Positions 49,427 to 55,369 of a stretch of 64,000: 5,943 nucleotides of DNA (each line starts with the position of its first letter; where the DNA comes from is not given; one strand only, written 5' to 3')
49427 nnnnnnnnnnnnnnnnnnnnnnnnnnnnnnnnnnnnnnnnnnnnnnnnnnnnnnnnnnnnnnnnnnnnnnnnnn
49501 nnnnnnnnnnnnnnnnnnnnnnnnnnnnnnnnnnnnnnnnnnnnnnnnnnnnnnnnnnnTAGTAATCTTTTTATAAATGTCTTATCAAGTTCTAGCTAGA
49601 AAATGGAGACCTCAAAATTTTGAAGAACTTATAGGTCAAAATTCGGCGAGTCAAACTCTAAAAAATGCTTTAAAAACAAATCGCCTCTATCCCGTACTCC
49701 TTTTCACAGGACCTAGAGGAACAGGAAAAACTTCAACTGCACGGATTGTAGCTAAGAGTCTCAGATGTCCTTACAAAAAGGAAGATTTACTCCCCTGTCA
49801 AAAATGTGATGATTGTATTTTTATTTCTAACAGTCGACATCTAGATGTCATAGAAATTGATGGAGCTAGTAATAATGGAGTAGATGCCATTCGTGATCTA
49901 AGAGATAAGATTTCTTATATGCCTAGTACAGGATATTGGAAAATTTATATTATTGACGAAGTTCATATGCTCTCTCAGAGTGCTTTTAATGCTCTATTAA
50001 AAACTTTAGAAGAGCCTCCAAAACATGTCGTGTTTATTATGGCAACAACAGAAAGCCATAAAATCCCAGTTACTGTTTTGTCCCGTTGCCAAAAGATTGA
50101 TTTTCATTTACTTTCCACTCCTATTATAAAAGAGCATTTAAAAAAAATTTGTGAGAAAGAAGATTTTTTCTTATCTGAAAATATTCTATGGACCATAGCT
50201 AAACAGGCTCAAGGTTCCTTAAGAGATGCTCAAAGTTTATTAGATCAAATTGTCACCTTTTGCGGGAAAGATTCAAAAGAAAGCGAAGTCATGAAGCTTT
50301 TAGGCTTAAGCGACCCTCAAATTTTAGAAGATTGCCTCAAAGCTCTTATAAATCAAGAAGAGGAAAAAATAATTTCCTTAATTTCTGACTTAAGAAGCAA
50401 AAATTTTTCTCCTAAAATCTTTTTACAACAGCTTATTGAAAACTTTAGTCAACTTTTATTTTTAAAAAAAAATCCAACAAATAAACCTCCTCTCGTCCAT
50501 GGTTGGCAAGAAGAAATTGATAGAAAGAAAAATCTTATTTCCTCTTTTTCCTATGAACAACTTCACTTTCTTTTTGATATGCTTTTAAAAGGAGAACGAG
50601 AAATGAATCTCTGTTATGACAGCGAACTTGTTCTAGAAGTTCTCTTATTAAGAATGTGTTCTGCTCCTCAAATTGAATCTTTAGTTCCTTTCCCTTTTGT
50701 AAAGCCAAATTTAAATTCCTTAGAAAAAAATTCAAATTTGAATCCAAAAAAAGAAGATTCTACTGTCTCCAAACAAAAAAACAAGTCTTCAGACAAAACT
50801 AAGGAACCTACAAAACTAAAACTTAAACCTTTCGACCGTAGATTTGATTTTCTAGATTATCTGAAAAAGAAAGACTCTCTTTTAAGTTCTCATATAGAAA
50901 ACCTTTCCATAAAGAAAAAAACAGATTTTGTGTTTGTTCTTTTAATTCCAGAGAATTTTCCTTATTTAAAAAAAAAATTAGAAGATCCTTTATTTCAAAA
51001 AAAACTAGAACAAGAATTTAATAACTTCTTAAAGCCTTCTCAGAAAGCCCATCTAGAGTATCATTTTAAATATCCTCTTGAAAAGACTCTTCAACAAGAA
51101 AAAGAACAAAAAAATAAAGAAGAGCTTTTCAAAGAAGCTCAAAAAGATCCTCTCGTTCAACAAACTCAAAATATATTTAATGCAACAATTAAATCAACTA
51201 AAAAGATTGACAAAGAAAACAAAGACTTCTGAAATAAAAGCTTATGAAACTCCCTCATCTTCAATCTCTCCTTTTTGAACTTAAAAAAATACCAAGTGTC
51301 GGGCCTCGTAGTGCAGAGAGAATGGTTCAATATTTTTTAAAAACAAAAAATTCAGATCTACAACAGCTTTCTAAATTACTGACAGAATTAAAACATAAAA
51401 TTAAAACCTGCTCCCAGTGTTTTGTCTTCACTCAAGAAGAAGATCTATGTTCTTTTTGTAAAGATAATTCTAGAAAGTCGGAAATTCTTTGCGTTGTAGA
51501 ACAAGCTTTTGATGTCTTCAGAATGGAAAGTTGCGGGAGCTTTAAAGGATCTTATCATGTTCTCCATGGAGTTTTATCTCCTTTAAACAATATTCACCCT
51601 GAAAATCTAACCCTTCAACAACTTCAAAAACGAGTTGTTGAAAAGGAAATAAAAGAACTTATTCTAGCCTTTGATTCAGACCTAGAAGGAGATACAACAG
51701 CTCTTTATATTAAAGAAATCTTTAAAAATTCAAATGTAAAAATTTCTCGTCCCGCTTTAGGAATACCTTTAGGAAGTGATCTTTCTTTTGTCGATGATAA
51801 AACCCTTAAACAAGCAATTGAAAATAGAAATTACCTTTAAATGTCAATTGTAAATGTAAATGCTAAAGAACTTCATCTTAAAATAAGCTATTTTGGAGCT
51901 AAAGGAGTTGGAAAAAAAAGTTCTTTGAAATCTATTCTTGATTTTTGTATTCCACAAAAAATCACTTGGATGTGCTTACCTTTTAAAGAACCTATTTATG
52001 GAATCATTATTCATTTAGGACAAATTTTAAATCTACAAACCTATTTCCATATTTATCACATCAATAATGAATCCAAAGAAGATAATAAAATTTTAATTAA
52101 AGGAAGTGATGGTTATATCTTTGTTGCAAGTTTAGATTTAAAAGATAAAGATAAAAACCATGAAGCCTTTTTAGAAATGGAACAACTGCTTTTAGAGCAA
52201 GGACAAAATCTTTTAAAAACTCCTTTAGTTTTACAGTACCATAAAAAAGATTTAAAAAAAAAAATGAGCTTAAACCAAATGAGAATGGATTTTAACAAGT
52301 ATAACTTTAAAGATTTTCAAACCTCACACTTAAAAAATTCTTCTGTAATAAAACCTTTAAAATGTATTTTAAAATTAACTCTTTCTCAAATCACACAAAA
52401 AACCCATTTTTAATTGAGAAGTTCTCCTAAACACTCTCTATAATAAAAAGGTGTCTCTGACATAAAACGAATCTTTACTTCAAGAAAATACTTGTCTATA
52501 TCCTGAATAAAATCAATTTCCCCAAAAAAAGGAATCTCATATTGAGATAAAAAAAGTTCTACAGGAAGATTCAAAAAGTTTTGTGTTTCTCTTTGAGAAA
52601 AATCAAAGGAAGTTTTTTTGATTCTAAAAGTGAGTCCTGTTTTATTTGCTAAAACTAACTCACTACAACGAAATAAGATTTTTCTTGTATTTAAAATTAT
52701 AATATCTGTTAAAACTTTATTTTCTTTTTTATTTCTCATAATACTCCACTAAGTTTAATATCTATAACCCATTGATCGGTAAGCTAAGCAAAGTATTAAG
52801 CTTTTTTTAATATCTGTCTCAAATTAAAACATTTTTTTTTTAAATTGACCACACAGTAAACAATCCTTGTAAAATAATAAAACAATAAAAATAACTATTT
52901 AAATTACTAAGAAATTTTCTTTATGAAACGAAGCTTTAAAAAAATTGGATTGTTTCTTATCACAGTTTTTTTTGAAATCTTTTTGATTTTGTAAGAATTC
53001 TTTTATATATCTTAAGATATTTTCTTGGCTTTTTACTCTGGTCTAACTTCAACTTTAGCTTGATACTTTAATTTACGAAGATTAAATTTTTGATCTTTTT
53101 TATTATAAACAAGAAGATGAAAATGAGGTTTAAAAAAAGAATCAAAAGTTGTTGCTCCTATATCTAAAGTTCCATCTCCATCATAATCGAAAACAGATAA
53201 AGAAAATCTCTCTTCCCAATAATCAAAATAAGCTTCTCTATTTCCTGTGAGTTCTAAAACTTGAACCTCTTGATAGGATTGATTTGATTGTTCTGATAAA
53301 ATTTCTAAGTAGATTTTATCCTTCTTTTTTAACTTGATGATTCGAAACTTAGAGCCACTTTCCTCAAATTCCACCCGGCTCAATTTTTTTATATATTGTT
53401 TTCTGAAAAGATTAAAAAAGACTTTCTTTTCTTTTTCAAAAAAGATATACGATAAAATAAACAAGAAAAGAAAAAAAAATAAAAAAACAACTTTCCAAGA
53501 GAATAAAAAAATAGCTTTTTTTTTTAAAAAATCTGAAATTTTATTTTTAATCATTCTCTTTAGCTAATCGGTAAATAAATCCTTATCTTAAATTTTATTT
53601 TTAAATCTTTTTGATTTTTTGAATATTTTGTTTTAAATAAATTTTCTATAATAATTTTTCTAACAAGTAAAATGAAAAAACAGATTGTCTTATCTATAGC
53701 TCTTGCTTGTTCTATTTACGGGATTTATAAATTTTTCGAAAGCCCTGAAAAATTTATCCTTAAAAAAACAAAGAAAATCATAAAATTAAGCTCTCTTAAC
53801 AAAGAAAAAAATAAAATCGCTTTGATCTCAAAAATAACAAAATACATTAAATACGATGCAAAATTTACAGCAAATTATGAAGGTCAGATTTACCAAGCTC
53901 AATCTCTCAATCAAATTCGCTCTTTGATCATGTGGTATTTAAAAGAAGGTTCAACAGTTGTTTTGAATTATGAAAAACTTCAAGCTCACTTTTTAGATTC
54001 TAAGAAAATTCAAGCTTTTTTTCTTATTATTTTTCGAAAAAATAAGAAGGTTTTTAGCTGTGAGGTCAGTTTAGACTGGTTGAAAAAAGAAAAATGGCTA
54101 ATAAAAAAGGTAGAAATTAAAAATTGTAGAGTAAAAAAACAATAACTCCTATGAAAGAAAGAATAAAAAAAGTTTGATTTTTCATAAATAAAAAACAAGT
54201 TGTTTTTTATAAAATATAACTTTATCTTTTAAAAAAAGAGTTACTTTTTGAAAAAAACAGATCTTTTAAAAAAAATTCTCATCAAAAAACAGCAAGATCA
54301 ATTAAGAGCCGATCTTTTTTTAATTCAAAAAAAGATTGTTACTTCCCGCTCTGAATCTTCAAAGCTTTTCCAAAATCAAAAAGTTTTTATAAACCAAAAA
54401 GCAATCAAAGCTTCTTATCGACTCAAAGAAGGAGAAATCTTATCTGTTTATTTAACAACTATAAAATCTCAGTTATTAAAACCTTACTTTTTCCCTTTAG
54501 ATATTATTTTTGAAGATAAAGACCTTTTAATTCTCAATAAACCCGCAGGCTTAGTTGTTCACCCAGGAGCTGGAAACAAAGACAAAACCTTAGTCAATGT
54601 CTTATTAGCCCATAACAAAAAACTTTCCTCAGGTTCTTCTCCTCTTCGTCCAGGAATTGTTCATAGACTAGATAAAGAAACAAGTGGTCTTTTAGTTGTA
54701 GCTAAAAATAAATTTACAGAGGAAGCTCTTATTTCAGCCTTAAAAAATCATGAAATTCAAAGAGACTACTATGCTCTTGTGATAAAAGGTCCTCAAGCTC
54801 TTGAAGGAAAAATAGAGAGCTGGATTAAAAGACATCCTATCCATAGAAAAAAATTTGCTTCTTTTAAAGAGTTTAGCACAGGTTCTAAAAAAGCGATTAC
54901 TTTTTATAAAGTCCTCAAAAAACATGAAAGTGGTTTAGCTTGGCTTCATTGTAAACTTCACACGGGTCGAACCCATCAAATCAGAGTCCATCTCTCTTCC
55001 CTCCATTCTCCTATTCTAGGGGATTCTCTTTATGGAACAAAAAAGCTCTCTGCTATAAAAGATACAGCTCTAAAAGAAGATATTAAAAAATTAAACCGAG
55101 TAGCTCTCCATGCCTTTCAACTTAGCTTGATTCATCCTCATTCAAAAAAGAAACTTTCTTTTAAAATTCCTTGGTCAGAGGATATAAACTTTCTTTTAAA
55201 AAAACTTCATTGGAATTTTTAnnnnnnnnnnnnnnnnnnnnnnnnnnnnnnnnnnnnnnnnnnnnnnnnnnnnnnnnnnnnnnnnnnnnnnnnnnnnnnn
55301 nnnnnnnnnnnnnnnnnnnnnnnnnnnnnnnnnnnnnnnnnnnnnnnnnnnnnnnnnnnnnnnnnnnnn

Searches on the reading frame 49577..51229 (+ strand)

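Call 29: search_protein_families(library=pfam, proteins=[window:49577-51229:+], max_evalue=0.0001)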
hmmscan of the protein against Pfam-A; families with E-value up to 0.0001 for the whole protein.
window:49577-51229:+ (551 aa): 8 families
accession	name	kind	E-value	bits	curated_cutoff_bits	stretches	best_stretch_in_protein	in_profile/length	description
PF13177.12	DNA_pol3_delta2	-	3.3e-42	144.7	27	1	21-177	2-158/161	DNA polymerase III, delta subunit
PF12169.13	DNA_pol3_gamma3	-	6.7e-17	62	24.4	1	235-365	3-132/143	DNA polymerase III subunits gamma and tau domain III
PF00004.35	AAA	-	5.9e-14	53.1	21.2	1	41-174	1-126/131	ATPase family associated with various cellular activities (AAA)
PF22608.2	DNAX_ATPase_lid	-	2.6e-12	46.8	27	1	184-230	2-48/49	DNA polymerase III clamp loader subunit, ATPase lid domain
PF05496.18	RuvB_N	-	3.6e-07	30.5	27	1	11-79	2-74/159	Holliday junction DNA helicase RuvB P-loop domain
PF13401.12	AAA_22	-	1.4e-06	29.1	27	0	40-158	7-123/130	AAA domain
PF21960.2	RCF1-5-like_lid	-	2.8e-05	24.4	27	1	188-218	3-34/43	RCF1/5-like, AAA+ ATPase lid domain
PF07728.20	AAA_5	-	6.7e-05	23.4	22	0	122-146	68-92/139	AAA domain (dynein-related subfamily)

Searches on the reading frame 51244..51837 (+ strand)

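Call 29: search_protein_families(library=pfam, proteins=[window:51244-51837:+], max_evalue=0.0001)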
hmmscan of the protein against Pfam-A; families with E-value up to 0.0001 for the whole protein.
window:51244-51837:+ (198 aa): 5 families
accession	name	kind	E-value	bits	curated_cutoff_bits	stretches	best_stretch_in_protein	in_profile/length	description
PF13662.12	Toprim_4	-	5.4e-24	84.7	25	1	81-169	2-83/85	Toprim domain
PF01751.28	Toprim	-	6.8e-13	49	23.1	1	82-169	2-95/96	Toprim domain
PF21176.3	RecR_HhH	-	3e-09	37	27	1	7-48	2-43/45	RecR, helix-hairpin-helix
PF21175.2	RecR_C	-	2.5e-08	33.6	22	1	173-195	1-23/24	RecR, C-terminal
PF13155.12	Toprim_2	-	7.1e-05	23.5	22.1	0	83-167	1-73/88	Toprim-like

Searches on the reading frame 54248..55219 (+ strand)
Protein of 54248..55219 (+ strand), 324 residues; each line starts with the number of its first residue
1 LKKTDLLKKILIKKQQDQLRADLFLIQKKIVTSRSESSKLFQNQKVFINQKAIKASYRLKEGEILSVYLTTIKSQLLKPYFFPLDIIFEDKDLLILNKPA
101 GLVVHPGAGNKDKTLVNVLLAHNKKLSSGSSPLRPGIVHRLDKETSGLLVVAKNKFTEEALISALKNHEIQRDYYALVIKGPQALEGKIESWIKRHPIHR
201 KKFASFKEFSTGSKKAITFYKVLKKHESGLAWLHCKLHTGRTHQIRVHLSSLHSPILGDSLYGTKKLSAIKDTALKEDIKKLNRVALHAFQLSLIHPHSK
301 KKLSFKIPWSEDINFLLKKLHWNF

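Call 54: search_protein_families(library=pfam, proteins=[window:54248-55219:+], max_evalue=0.00001)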
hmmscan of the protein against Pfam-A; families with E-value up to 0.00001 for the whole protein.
window:54248-55219:+ (324 aa): 1 family
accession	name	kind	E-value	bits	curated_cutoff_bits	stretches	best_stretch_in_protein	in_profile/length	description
PF00849.27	PseudoU_synth_2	-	3.9e-36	125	26.8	1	92-251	1-152/152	RNA pseudouridylate synthase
